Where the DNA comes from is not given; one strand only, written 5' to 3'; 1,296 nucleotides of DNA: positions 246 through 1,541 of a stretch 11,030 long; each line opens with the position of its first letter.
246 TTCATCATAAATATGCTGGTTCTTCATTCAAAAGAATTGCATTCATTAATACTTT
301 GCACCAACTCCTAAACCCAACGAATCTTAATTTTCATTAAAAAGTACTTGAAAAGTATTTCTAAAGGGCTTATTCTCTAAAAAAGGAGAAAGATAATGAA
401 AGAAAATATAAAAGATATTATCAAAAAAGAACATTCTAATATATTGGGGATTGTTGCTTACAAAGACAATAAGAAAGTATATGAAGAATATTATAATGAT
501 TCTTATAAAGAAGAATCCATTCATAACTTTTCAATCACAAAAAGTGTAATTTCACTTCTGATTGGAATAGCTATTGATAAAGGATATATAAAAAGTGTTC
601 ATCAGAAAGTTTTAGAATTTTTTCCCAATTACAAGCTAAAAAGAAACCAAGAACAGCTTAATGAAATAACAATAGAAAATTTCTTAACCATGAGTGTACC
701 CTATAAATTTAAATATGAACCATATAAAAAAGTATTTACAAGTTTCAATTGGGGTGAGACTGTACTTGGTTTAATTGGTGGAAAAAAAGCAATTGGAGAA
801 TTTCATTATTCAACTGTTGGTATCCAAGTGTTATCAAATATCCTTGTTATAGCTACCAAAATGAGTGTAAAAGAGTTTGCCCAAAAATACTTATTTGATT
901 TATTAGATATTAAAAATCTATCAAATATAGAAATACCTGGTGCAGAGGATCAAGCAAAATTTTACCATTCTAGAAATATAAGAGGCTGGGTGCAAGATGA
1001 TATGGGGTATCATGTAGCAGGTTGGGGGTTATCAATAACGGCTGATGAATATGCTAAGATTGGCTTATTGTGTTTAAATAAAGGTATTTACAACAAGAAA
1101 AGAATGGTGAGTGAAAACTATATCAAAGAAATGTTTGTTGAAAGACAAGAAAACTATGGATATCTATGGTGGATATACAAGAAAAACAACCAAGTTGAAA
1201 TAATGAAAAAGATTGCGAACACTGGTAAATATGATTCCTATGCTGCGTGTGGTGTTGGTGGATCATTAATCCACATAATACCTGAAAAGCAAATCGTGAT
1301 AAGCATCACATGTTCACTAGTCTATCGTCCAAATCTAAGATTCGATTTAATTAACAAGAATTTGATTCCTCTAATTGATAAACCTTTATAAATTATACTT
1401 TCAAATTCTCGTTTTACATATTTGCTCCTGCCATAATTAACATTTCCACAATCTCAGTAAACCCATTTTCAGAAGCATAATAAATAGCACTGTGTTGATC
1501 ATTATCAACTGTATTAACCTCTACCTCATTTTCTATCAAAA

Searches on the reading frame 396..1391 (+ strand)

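Call 8: search_protein_families(library=pfam, proteins=[window:396-1391:+], max_evalue=0.01)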
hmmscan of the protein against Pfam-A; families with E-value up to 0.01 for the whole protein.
window:396-1391:+ (331 aa): 1 family
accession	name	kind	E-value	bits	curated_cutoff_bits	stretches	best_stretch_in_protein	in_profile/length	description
PF00144.29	Beta-lactamase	-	4.7e-15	56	27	1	17-311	17-313/329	Beta-lactamase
